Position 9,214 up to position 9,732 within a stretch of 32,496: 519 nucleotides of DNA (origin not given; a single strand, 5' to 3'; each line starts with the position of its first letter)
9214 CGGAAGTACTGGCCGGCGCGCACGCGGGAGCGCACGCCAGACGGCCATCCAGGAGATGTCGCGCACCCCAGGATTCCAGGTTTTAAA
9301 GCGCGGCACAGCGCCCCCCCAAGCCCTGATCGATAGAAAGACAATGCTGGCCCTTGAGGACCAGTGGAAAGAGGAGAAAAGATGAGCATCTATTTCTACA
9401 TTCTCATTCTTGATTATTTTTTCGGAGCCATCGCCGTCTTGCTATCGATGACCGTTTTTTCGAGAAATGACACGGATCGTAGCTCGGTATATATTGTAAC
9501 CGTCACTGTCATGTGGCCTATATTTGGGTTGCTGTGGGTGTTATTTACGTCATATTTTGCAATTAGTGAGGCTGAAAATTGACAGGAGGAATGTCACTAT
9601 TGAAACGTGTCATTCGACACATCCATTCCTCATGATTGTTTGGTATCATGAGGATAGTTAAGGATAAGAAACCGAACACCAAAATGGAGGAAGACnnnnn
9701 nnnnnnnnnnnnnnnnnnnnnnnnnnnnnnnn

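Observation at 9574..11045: About 65-bp structured direct repeats precisely bracket the FtsK-like gene and show a compensatory base change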

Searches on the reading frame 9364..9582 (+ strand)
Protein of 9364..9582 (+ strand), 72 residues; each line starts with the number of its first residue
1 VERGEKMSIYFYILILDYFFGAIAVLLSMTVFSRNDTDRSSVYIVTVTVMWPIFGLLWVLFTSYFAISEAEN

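Call 10: search_protein_families(library=pfam, proteins=[window:9364-9582:+], max_evalue=0.01)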
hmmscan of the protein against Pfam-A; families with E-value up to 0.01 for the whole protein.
window:9364-9582:+ (72 aa): 1 family
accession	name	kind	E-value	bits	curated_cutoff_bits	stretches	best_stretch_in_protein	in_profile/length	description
PF05656.20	DUF805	-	0.0094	16.8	25.7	1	6-69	42-103/111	Protein of unknown function (DUF805)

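Call 11: search_protein_families(library=phrogs, proteins=[window:9364-9582:+], max_evalue=0.001)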
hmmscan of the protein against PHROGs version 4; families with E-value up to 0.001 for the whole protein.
window:9364-9582:+ (72 aa): 0 families

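Call 59: find_homologous_proteins(query=window:9364-9582:+, max_evalue=0.01)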
Query window:9364-9582:+ (72 aa): 1 proteins with E <= 0.01 among 1 candidates.
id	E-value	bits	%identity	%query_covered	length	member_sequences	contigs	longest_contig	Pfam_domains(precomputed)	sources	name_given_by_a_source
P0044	9.8e-34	132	100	92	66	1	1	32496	-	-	-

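Call 89: search_protein_families(library=padloc, proteins=[window:9382-9582:+], max_evalue=0.01)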
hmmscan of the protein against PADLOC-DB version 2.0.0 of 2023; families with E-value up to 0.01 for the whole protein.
window:9382-9582:+ (66 aa): 0 families
